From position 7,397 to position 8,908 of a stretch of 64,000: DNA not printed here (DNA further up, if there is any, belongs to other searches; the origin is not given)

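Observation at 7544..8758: Secreted protein whose C-terminus is a fragment of a tyrosine recombinase catalytic domain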

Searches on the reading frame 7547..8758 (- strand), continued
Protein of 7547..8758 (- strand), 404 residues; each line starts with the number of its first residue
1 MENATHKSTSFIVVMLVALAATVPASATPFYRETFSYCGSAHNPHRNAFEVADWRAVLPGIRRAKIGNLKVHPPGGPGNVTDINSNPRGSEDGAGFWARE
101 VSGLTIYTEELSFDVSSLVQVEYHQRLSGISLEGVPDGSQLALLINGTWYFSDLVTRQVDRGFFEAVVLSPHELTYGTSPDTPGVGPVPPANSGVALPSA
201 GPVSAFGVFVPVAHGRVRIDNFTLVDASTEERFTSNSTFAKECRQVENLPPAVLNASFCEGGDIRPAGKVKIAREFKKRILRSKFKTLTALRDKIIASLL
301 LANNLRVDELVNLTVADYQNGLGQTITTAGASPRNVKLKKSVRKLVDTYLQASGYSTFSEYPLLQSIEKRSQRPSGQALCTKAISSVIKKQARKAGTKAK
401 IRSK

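Call 25: fold_search(model_id=the predicted structure, library=pdb)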
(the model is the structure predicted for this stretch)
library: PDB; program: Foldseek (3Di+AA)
matches with E <= 10: 1552; with E <= 0.001: 41
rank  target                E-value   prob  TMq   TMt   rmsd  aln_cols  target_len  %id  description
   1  3o0v                  1.2e-05  1.00  0.26  0.38  10.2       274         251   12  Crystal structure of the calreticulin lectin domain (released 2010-09-29)
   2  3o0x_A                3.7e-05  1.00  0.26  0.38  10.8       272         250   12  Structural basis of carbohydrate recognition by calreticulin (released 2010-09-29)
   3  5hca_A                4.0e-05  1.00  0.27  0.38  10.5       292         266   11  Globular Domain of the Entamoeba histolytica calreticulin in complex with glucose (released 2016-08-31)
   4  8tzo_C                6.3e-05  1.00  0.26  0.35  11.5       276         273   12  Structure of human Wnt7a bound to WLS and CALR (released 2023-10-18)
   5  3pos_B                7.0e-05  1.00  0.26  0.38  10.0       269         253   10  Crystal structure of the globular domain of human calreticulin (released 2011-03-09)
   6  5lk5_A                7.5e-05  1.00  0.27  0.38  10.7       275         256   12  Crystal structure of the globular domain of human calreticulin mutant D71K (released 2016-08-31)
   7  5hcb_A                7.5e-05  1.00  0.25  0.36  11.1       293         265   11  Globular Domain of the Entamoeba histolytica calreticulin in complex with glucose (released 2016-08-31)
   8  3pos_A                1.2e-04  1.00  0.26  0.38  10.3       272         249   11  Crystal structure of the globular domain of human calreticulin (released 2011-03-09)
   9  2hof_B                1.3e-04  1.00  0.26  0.32  16.2       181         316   16  Crystal structure of the pre-cleavage synaptic complex in the cre-loxp site-specific recombination (released 2007-06-26)
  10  5lk5_B                1.3e-04  1.00  0.27  0.40  10.5       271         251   12  Crystal structure of the globular domain of human calreticulin mutant D71K (released 2016-08-31)
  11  3o0w_A                1.3e-04  1.00  0.26  0.37  10.8       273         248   12  Structural basis of carbohydrate recognition by calreticulin (released 2010-09-29)
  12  5lk5_H                1.3e-04  1.00  0.26  0.37  10.9       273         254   12  Crystal structure of the globular domain of human calreticulin mutant D71K (released 2016-08-31)
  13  7zkp_A                1.7e-04  1.00  0.28  0.48   6.2       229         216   10  Late assembly intermediate of the proximal proton pumping module of complex I with assembly factors NDUFAF1 and CIA84 (released 2022-11-23)
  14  2hoi_A                2.0e-04  1.00  0.24  0.29  16.1       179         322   18  Crystal structure of the tetrameric pre-cleavage synaptic complex in the cre-loxp site-specific recombination (released 2007-06-26)
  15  5lk5_I                2.0e-04  1.00  0.26  0.37  10.8       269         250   12  Crystal structure of the globular domain of human calreticulin mutant D71K (released 2016-08-31)
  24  5hxy_F                5.0e-04  1.00  0.24  0.36   4.1       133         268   22  Crystal structure of XerA recombinase (released 2017-02-01)
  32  5hxy_B                7.1e-04  1.00  0.25  0.35  21.8       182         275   19  Crystal structure of XerA recombinase (released 2017-02-01)
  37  5hxy_C                7.9e-04  1.00  0.24  0.34  20.9       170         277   19  Crystal structure of XerA recombinase (released 2017-02-01)
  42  1a0p                  1.1e-03  1.00  0.26  0.37   3.4       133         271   28  SITE-SPECIFIC RECOMBINASE, XERD (released 1998-03-18)
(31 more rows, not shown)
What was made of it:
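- On Tyrosine recombinase / phage integrase (PF00589): XerD 1a0p superposes at rmsd 3.4 A over 133 columns (call 25).
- Checked: The AF2 model superposes on XerD 1a0p (133 columns, rmsd 3.4 A, 28% id) and XerA 5hxy (call 25).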

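Call 30: search_protein_families(library=pfam, proteins=[L002:11934-13322:+, L002:14226-14579:+, L002:9968-11797:+, L007:3756-5087:+, L007:5087-5614:+], max_evalue=0.001)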
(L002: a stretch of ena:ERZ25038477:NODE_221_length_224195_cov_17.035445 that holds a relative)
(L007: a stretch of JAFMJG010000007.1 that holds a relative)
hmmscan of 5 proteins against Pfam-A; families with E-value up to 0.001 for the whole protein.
L002:11934-13322:+ (463 aa): 0 families

L002:14226-14579:+ (118 aa): 0 families

L002:9968-11797:+ (610 aa): 2 families
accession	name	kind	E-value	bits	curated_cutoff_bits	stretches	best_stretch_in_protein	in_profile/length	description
PF00122.25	E1-E2_ATPase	-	1.4e-39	135.9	28.1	1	115-284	3-180/181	E1-E2 ATPase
PF00702.32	Hydrolase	-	2e-19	71.2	26.4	1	302-509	2-190/191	haloacid dehalogenase-like hydrolase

L007:3756-5087:+ (444 aa): 4 families
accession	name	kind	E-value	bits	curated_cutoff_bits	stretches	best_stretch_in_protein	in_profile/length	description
PF02518.31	HATPase_c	-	2.3e-18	67.1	26.4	1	343-441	10-110/111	Histidine kinase-, DNA gyrase B-, and HSP90-like ATPase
PF13581.12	HATPase_c_2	-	1e-05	26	27.4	1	349-423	46-113/127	Histidine kinase-like ATPase domain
PF25323.1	6TM_PilS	-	1.8e-05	25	27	1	62-212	44-187/189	PilS-like transmembrane domain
PF00512.31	HisKA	-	0.00013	22.3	26.9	1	231-290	3-61/66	His Kinase A (phospho-acceptor) domain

L007:5087-5614:+ (176 aa): 3 families
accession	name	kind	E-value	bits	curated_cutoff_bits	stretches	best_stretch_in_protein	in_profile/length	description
PF00072.30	Response_reg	-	9.6e-25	87.4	30.2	1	10-118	1-109/111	Response regulator receiver domain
PF02954.25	HTH_8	-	9.2e-13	48.1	22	1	135-175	1-41/42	Bacterial regulatory protein, Fis family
PF13556.12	HTH_30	-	2.1e-06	27.9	27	1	147-175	7-35/59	PucR C-terminal helix-turn-helix domain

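Call 31: search_protein_representatives(alignment_id=A1)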
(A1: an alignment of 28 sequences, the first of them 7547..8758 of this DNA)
Query: 28 sequences, 450 profile positions. Proteins with E-value up to 0.001 (for the whole library): 4493; up to 1e-10: 208; up to 1e-30: 49. The best 150 are listed.
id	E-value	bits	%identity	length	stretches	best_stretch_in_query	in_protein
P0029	7.7e-174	595.3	-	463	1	5-449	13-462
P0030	2.4e-160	550.9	-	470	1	5-445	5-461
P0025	2.0e-156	537.9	-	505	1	6-449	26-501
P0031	6.1e-147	506.6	-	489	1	17-448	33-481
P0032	1.0e-144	499.3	-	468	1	15-448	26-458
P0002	3.6e-139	481.0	-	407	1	17-449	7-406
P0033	1.5e-134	465.8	-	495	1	17-448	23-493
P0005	1.0e-132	459.7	-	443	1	14-449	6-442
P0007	6.6e-132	457.1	-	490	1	10-445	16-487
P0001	1.3e-129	449.5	-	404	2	9-254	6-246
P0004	3.3e-128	444.9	-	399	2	8-254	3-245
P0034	1.1e-124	433.3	-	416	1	16-446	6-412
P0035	3.8e-123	428.2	-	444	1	15-448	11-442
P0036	8.9e-123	427.0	-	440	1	15-449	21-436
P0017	1.4e-116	406.6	-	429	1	9-447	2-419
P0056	4.0e-70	253.4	-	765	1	11-253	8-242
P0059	1.9e-64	234.7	-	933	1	13-301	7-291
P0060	7.2e-61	222.9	-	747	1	33-283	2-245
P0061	4.3e-60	220.4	-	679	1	46-252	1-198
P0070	2.2e-28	115.9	-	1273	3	115-233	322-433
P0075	1.1e-23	100.4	-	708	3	144-233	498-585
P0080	6.8e-20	87.9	-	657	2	289-442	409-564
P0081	7.7e-20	87.7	-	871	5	320-404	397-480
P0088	5.3e-18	81.7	-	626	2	19-231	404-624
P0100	1.7e-15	73.4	-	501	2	313-442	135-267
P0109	8.5e-15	71.1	-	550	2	316-418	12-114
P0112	1.3e-14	70.5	-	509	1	12-235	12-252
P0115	1.9e-14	70.0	-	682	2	313-398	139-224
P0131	3.4e-13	65.8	-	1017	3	16-237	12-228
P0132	4.5e-13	65.4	-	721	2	143-242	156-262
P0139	8.1e-13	64.6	-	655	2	315-410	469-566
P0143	1.2e-12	64.0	-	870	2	305-397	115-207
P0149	1.6e-12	63.6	-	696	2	314-443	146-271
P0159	3.2e-12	62.6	-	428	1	312-447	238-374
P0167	6.0e-12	61.7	-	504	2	317-445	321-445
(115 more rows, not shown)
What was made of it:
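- An exhaustive profile search finds 49 representatives at E<=1e-30 (call 31).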

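Call 32: search_protein_families(library=pfam, proteins=[P0056, P0059, P0060, P0061, P0070, P0075, P0088, P0112, P0131, P0132], max_evalue=0.001)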
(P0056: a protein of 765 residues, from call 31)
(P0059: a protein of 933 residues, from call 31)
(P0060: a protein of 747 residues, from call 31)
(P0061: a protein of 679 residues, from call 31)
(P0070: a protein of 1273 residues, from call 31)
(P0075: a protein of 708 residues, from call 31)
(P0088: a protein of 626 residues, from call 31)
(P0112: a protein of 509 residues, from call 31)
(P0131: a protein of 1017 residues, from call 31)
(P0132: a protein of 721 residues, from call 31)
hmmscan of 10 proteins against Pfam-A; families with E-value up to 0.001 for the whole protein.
P0056 (765 aa): 1 family
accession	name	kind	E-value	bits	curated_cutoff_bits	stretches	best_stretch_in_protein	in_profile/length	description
PF18884.5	TSP3_bac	-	7.9e-05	22.9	25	0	294-314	1-21/22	Bacterial TSP3 repeat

P0059 (933 aa): 0 families

P0060 (747 aa): 1 family
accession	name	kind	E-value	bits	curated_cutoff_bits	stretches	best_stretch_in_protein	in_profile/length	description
PF18884.5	TSP3_bac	-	1.4e-08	34.8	25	1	253-274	1-22/22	Bacterial TSP3 repeat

P0061 (679 aa): 1 family
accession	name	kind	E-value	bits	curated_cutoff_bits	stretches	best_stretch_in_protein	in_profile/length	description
PF18884.5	TSP3_bac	-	3.8e-05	23.9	25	0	252-272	1-21/22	Bacterial TSP3 repeat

P0070 (1273 aa): 3 families
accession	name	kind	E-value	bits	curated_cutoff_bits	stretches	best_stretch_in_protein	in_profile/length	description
PF24517.2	CBM96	-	3.3e-31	108.7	26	2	976-1110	34-163/164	Carbohydrate-binding module family 96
PF00722.28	Glyco_hydro_16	-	1.5e-17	64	22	2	1153-1266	69-174/175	Glycosyl hydrolases family 16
PF03935.22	SKN1_KRE6_Sbg1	-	0.0002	20.4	30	1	891-977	146-230/501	Beta-glucan synthesis-associated protein SKN1/KRE6/Sbg1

P0075 (708 aa): 0 families

P0088 (626 aa): 3 families
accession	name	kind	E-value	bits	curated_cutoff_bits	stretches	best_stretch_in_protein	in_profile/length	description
PF13290.12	CHB_HEX_C_1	-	1.3e-39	134.4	22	2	258-324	1-66/67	Chitobiase/beta-hexosaminidase C-terminal domain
PF13287.12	Fn3_assoc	-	1.4e-35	121.6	23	2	269-328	1-59/59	Fn3 associated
PF03174.19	CHB_HEX_C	-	0.00097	19.5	23.6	0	268-313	25-67/76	Chitobiase/beta-hexosaminidase C-terminal domain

P0112 (509 aa): 1 family
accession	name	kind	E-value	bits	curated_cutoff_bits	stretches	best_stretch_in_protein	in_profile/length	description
PF00404.24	Dockerin_1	-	2.2e-05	25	22.9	1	419-477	2-56/57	Dockerin type I domain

P0131 (1017 aa): 1 family
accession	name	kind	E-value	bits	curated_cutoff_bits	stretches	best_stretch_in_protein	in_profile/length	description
PF13088.12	BNR_2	-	8.3e-14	52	31.4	1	732-984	17-275/277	BNR repeat-like domain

P0132 (721 aa): 0 families
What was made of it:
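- On Lectin / carbohydrate-binding-module beta-jelly-roll (concanavalin-A-like or CBM11/22/27-like): Only indirect evidence exists: in other proteins the module is fused to CBM96+GH16, CHB_HEX_C_1 or BNR_2 domains (call 32).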

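Call 33: search_protein_families(library=pfam, proteins=[P0080, P0081, P0100, P0109, P0115, P0139, P0143, P0149, P0167, P0159], max_evalue=0.001)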
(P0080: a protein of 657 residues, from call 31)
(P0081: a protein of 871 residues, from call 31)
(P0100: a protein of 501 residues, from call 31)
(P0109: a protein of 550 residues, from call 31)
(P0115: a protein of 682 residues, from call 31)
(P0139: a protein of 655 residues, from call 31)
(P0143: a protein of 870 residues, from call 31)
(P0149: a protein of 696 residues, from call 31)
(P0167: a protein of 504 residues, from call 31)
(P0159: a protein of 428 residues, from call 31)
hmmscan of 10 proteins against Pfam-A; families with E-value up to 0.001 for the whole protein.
P0080 (657 aa): 3 families
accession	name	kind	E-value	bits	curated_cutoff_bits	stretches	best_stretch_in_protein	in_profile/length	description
PF00589.27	Phage_integrase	-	4.7e-08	33.4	27.1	0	435-603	3-160/172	Phage integrase family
PF13102.12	Phage_int_SAM_5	-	1.8e-07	31.9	22.3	1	339-414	20-95/98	Phage integrase SAM-like domain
PF02899.23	Phage_int_SAM_1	-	3.6e-07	30.8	22.3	0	342-404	20-83/83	Phage integrase, N-terminal SAM-like domain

P0081 (871 aa): 4 families
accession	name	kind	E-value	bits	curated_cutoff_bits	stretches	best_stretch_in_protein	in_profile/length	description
PF00589.27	Phage_integrase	-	1.7e-70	236.7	27.1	5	164-259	20-118/172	Phage integrase family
PF05651.19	Diacid_rec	-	2.8e-05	24.3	23.6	0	201-225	29-53/134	Putative sugar diacid recognition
PF22538.1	HexPS-like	-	6.4e-05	23.5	28.9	0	315-368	50-102/106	Hexaprenyl diphosphate synthase, small subunit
PF20388.3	DUF6683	-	0.00047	20.2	23.6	0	205-230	215-240/253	Family of unknown function (DUF6683)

P0100 (501 aa): 3 families
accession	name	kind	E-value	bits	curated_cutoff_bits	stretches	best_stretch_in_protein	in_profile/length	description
PF00589.27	Phage_integrase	-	4.5e-35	121.4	27.1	2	308-482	2-168/172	Phage integrase family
PF13495.12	Phage_int_SAM_4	-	9.3e-10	39.2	27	1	33-110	14-81/85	Phage integrase, N-terminal SAM-like domain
PF02899.23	Phage_int_SAM_1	-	2.3e-07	31.4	22.3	0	26-109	3-81/83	Phage integrase, N-terminal SAM-like domain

P0109 (550 aa): 3 families
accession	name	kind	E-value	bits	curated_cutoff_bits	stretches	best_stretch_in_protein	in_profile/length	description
PF00589.27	Phage_integrase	-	4.4e-10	40.1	27.1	1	340-485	18-155/172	Phage integrase family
PF02899.23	Phage_int_SAM_1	-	2.1e-05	25.2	22.3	1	215-292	3-82/83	Phage integrase, N-terminal SAM-like domain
PF13495.12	Phage_int_SAM_4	-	0.0001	23.1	27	1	216-294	5-83/85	Phage integrase, N-terminal SAM-like domain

P0115 (682 aa): 3 families
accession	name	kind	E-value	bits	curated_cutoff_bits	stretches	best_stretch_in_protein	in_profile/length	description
PF00589.27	Phage_integrase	-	1.2e-81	273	27.1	2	482-650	3-169/172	Phage integrase family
PF13102.12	Phage_int_SAM_5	-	6.7e-10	39.7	22.3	2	365-465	1-93/98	Phage integrase SAM-like domain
PF02899.23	Phage_int_SAM_1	-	0.00038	21.1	22.3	0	28-114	3-82/83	Phage integrase, N-terminal SAM-like domain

P0139 (655 aa): 4 families
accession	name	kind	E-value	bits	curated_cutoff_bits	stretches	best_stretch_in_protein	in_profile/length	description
PF00589.27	Phage_integrase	-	9.7e-84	279.8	27.1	2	466-635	2-169/172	Phage integrase family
PF02899.23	Phage_int_SAM_1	-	1.7e-13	51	22.3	2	16-105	1-83/83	Phage integrase, N-terminal SAM-like domain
PF13495.12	Phage_int_SAM_4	-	1.5e-06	28.9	27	0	58-104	40-81/85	Phage integrase, N-terminal SAM-like domain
PF13102.12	Phage_int_SAM_5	-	4.2e-05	24.3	22.3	0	15-112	5-93/98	Phage integrase SAM-like domain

P0143 (870 aa): 4 families
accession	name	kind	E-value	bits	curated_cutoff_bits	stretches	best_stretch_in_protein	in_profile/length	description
PF00589.27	Phage_integrase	-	9.1e-82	273.4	27.1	2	661-835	2-169/172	Phage integrase family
PF13495.12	Phage_int_SAM_4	-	7.4e-08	33.1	27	0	550-634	3-78/85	Phage integrase, N-terminal SAM-like domain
PF02899.23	Phage_int_SAM_1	-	1.9e-05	25.3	22.3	0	10-98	3-82/83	Phage integrase, N-terminal SAM-like domain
PF13102.12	Phage_int_SAM_5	-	0.0001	23.1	22.3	0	322-402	9-90/98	Phage integrase SAM-like domain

P0149 (696 aa): 3 families
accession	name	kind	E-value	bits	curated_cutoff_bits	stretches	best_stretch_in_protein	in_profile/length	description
PF00589.27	Phage_integrase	-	4.7e-78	261.3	27.1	2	488-659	2-169/172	Phage integrase family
PF13495.12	Phage_int_SAM_4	-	2.4e-06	28.3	27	1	33-122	3-83/85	Phage integrase, N-terminal SAM-like domain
PF02899.23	Phage_int_SAM_1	-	2.3e-05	25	22.3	1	34-120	3-82/83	Phage integrase, N-terminal SAM-like domain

P0167 (504 aa): 2 families
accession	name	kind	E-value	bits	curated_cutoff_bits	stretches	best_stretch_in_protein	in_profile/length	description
PF00589.27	Phage_integrase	-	1.3e-28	100.4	27.1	2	320-489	6-169/172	Phage integrase family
PF02899.23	Phage_int_SAM_1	-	3.1e-05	24.6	22.3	1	210-290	8-79/83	Phage integrase, N-terminal SAM-like domain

P0159 (428 aa): 2 families
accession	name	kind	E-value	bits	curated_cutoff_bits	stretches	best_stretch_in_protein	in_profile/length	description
PF00589.27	Phage_integrase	-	1.4e-20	74.3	27.1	1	239-415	3-169/172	Phage integrase family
PF02899.23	Phage_int_SAM_1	-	3e-05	24.7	22.3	0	134-174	16-56/83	Phage integrase, N-terminal SAM-like domain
